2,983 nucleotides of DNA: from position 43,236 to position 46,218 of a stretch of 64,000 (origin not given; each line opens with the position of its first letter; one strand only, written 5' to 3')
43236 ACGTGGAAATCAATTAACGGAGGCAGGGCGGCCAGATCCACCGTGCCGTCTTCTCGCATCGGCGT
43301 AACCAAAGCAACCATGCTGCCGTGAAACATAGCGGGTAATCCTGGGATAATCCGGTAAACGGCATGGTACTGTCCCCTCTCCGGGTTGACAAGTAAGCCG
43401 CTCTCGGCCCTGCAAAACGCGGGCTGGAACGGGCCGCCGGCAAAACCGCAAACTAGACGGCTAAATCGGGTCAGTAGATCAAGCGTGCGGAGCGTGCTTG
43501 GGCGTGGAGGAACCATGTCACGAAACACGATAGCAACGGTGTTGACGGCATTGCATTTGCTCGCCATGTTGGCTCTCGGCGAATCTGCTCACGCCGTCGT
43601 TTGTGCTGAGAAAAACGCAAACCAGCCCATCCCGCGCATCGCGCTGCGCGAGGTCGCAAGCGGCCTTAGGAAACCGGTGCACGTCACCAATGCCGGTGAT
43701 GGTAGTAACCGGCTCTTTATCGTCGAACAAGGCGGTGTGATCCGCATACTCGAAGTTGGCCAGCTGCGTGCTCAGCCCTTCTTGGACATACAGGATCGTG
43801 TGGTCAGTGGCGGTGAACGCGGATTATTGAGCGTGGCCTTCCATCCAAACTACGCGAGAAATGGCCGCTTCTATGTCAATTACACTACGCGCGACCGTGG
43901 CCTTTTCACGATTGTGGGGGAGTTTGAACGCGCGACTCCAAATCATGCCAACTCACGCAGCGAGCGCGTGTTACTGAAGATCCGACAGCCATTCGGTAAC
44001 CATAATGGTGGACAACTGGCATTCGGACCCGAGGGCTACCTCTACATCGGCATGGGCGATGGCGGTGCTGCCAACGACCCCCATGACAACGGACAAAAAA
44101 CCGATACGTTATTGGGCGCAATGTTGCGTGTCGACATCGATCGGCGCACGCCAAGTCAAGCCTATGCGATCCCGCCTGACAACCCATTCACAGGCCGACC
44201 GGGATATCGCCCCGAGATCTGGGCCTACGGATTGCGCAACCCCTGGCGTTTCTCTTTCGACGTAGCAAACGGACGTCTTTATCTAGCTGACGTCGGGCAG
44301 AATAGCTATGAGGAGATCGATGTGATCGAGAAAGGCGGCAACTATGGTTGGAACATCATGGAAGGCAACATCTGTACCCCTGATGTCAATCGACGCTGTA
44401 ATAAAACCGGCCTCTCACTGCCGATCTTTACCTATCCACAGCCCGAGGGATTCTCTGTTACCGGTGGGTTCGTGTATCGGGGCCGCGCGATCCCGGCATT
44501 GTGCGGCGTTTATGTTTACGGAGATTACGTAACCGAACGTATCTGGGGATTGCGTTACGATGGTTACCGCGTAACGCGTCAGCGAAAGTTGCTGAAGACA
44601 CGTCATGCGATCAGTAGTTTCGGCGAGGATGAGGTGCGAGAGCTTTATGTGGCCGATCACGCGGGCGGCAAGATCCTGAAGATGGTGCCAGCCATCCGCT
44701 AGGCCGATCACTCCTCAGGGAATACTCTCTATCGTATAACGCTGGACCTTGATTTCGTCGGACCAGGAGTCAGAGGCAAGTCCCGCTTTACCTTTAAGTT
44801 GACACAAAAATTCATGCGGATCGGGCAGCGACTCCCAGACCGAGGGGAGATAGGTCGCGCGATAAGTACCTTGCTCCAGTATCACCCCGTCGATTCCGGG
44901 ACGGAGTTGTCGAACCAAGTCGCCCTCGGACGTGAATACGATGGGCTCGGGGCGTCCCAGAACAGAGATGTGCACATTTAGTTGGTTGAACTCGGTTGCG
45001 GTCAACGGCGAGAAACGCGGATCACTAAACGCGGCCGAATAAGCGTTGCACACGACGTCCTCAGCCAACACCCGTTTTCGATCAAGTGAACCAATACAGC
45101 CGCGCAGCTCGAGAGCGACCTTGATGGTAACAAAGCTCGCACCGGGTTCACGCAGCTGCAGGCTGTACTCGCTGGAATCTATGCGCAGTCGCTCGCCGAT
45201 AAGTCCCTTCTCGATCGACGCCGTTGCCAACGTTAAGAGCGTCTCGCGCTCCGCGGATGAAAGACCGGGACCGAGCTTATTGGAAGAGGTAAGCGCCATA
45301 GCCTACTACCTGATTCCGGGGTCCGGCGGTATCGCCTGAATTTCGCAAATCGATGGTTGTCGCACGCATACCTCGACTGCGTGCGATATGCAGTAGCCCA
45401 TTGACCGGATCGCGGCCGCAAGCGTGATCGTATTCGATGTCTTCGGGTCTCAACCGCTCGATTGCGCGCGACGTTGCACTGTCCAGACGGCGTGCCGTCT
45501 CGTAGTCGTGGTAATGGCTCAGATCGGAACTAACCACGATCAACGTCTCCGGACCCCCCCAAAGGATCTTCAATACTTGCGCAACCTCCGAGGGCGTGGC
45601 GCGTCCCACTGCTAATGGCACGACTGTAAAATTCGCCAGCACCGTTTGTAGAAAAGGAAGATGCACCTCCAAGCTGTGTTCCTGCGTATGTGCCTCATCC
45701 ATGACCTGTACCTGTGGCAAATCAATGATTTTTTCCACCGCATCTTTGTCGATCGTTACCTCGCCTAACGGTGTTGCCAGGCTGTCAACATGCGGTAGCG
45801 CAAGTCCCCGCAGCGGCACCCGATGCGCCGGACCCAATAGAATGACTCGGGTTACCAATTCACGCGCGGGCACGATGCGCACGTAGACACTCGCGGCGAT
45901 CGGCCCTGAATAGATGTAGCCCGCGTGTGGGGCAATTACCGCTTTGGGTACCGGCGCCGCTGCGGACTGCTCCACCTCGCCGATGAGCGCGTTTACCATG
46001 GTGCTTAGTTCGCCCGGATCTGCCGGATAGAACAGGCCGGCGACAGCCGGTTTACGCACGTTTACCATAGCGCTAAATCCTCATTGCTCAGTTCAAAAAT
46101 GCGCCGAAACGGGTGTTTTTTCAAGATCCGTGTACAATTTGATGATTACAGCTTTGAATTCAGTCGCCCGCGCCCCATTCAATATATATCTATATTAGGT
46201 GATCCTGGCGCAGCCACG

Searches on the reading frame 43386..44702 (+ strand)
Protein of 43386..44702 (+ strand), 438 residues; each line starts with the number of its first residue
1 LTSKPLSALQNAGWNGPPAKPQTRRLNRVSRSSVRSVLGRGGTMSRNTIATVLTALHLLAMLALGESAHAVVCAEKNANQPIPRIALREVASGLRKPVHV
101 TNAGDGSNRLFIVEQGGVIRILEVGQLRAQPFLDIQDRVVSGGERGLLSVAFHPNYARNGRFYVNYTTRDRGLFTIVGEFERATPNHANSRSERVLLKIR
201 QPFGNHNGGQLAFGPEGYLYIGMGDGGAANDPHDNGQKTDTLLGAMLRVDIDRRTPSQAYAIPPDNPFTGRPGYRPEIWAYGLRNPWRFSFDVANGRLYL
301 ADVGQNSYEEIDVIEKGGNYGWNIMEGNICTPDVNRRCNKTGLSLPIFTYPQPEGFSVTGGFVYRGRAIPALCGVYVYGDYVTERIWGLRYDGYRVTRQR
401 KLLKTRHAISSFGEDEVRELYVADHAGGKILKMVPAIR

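Call 3: search_protein_families(library=pfam, proteins=[window:43386-44702:+])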
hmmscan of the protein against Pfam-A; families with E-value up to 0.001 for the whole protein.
window:43386-44702:+ (438 aa): 1 family
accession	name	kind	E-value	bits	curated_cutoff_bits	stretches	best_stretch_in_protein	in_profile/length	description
PF07995.17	GSDH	-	1e-48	166.8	25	1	95-430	2-330/332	Glucose / Sorbosone dehydrogenase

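Call 4: search_protein_families(library=ncbifam, proteins=[window:43386-44702:+])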
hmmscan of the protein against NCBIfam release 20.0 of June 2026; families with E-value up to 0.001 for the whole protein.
window:43386-44702:+ (438 aa): 1 family
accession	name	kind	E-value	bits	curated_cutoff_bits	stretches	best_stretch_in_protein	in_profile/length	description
TIGR03606.1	non_repeat_PQQ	subfamily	9.8e-20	70.8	434.55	1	84-325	19-270/454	glucose/sorbosone family PQQ-dependent dehydrogenase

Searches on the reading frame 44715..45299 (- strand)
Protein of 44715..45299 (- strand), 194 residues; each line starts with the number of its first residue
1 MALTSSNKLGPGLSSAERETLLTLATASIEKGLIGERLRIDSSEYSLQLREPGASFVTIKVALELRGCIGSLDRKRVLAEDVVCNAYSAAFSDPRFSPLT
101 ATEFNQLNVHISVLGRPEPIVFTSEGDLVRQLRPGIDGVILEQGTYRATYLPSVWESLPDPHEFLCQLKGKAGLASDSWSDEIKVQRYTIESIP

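Call 3: search_protein_families(library=pfam, proteins=[window:44715-45299:-])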
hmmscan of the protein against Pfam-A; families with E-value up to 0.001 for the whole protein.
window:44715-45299:- (194 aa): 1 family
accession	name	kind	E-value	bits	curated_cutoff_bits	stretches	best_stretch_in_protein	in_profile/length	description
PF01871.22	AMMECR1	-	6.1e-44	149.9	25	1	23-191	2-166/168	AMMECR1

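Call 4: search_protein_families(library=ncbifam, proteins=[window:44715-45299:-])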
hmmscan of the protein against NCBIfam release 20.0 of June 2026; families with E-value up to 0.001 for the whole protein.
window:44715-45299:- (194 aa): 3 families
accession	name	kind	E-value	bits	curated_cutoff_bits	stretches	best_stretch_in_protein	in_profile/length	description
TIGR04335.1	AmmeMemoSam_A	hypoth_equivalog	4.6e-55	185.7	99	1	20-192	2-174/175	AmmeMemoRadiSam system protein A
TIGR00296.1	TIGR00296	hypoth_equivalog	1.6e-30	106.3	91.05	1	14-189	5-184/200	TIGR00296 family protein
NF002000.0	PRK00801.1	equivalog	1.3e-28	99.5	273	1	14-190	5-181/201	hypothetical protein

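Call 84: search_protein_families(library=padloc, proteins=[window:44715-45299:-], max_evalue=0.001)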
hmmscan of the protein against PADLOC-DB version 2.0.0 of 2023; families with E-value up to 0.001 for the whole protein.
window:44715-45299:- (194 aa): 0 families

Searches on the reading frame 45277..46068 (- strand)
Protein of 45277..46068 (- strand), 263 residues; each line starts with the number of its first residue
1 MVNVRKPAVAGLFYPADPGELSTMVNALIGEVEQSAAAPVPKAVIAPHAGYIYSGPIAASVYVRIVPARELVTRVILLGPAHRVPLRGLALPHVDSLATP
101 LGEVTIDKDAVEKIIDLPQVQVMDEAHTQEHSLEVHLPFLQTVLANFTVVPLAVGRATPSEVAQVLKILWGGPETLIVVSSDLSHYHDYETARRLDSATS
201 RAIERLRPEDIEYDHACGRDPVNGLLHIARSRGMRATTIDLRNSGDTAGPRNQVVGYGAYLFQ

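Call 3: search_protein_families(library=pfam, proteins=[window:45277-46068:-])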
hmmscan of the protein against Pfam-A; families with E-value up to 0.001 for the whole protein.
window:45277-46068:- (263 aa): 1 family
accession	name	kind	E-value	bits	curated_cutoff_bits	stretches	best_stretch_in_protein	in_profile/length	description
PF01875.22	Memo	-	1.4e-54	185.6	27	1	6-259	1-267/269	Memo-like protein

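Call 4: search_protein_families(library=ncbifam, proteins=[window:45277-46068:-])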
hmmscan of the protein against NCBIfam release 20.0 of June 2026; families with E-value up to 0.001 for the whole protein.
window:45277-46068:- (263 aa): 2 families
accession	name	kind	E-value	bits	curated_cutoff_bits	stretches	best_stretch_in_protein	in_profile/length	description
TIGR04336.1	AmmeMemoSam_B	hypoth_equivalog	5.5e-79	265.2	26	1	5-262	1-270/270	AmmeMemoRadiSam system protein B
NF001987.0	PRK00782.1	equivalog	7.4e-50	169.7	295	1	4-262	2-265/267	MEMO1 family protein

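Call 84: search_protein_families(library=padloc, proteins=[window:45277-46068:-], max_evalue=0.001)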
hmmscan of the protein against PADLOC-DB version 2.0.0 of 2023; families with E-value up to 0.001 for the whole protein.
window:45277-46068:- (263 aa): 0 families
